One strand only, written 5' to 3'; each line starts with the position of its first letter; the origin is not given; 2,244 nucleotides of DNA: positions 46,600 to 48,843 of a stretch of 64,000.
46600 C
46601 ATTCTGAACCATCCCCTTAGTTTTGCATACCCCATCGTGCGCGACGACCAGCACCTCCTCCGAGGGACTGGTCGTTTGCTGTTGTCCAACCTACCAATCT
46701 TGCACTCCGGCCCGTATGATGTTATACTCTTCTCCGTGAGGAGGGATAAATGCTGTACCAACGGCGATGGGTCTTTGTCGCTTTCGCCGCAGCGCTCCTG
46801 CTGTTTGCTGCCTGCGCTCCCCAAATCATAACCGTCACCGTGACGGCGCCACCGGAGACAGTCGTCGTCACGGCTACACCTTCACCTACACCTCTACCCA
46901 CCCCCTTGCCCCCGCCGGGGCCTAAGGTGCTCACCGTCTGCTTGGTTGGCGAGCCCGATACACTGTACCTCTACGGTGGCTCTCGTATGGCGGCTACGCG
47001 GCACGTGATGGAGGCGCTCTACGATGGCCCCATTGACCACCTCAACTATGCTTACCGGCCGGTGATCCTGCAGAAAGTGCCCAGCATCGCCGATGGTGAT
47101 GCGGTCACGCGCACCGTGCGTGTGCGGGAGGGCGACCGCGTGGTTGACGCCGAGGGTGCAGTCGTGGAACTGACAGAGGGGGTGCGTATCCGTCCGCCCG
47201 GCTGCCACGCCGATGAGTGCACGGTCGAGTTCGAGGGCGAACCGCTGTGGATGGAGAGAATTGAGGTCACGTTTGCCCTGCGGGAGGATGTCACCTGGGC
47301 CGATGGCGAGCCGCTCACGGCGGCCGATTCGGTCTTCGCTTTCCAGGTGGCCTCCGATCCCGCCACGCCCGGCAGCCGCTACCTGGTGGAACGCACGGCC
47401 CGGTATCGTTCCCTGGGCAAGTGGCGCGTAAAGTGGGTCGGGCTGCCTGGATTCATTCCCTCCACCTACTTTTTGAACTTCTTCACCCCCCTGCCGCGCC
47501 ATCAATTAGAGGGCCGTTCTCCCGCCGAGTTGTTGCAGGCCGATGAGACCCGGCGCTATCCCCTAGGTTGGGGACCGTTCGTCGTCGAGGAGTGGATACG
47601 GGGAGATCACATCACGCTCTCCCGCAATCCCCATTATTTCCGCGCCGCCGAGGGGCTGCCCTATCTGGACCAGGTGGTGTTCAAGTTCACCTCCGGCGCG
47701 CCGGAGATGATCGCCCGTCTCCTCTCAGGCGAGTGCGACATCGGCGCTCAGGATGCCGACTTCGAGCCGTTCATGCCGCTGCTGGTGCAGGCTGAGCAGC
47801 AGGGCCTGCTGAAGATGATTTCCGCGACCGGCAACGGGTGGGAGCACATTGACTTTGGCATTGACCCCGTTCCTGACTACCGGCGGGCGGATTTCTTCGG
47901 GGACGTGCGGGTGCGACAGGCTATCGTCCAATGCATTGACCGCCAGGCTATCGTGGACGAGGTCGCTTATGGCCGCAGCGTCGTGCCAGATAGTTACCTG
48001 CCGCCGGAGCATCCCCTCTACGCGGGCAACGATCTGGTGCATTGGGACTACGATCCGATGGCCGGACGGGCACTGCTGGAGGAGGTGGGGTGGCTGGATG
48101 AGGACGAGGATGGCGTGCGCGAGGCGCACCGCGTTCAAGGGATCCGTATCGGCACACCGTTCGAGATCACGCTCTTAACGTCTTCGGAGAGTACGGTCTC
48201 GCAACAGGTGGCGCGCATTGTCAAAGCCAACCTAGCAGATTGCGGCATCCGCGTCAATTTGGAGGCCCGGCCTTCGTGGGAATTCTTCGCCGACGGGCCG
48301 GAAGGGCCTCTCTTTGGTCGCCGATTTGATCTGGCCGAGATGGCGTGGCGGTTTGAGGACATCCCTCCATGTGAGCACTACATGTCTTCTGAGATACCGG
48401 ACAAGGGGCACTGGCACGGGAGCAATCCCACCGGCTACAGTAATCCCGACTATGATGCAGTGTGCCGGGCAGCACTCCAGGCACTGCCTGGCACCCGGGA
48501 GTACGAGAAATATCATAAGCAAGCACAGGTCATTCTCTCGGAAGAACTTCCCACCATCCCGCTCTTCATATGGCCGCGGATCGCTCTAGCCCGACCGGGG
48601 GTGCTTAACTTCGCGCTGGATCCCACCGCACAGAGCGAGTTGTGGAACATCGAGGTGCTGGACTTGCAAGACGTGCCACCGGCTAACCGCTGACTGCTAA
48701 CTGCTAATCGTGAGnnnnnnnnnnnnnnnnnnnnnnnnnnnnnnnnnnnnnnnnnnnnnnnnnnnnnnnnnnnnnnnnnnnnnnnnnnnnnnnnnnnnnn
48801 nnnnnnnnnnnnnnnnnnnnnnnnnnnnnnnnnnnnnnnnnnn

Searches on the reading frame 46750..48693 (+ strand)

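Call 3: search_protein_families(library=pfam, proteins=[window:46750-48693:+], max_evalue=1)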
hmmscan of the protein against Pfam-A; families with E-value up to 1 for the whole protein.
window:46750-48693:+ (647 aa): 1 family
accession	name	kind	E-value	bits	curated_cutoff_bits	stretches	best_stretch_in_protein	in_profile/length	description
PF00496.27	SBP_bac_5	-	3.2e-57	194.8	32.4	1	173-538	19-351/368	Bacterial extracellular solute-binding proteins, family 5 Middle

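Call 4: search_protein_families(library=ncbifam, proteins=[window:46750-48693:+], max_evalue=0.01)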
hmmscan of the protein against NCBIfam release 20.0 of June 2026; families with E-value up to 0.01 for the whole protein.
window:46750-48693:+ (647 aa): 10 families
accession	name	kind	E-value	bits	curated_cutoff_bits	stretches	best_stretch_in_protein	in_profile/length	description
NF045467.1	Opp4A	equivalog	6.5e-42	143.5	650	2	246-606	182-526/556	oligopeptide ABC transporter substrate-binding protein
NF011689.0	PRK15109.1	equivalog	2.6e-19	69.3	560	1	266-617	207-519/547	ABC transporter substrate-binding protein SapA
TIGR02294.1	nickel_nikA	equivalog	1e-18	67.2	393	1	173-508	65-380/501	nickel ABC transporter substrate-binding protein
TIGR04028.1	SBP_KPN_01854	hypoth_equivalog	9.8e-18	64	468.5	1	170-506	59-381/509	TIGR04028 family ABC transporter substrate-binding protein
NF007287.0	PRK09755.1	equivalog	7.1e-16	58.1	1098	3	275-420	210-339/535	ABC transporter substrate-binding protein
NF011684.0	PRK15104.1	equivalog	1.7e-15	56.8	947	2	273-620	213-523/543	oligopeptide ABC transporter substrate-binding protein OppA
NF011942.0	PRK15413.1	equivalog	1.3e-14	53.8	594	1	172-504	87-380/512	glutathione ABC transporter substrate-binding protein GsiB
NF045468.1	Opp5A_nikA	equivalog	5.9e-14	51.4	600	1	263-505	150-366/488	nickel ABC transporter substrate-binding protein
NF047575.1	opine_bind_CntA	exception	2e-09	36.5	800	1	385-506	298-411/535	staphylopine-dependent metal ABC transporter substrate-binding lipoprotein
NF043070.1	DppA_dipep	equivalog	2.2e-08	33.1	1005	1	270-629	206-527/535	dipeptide ABC transporter periplasmic-binding protein DppA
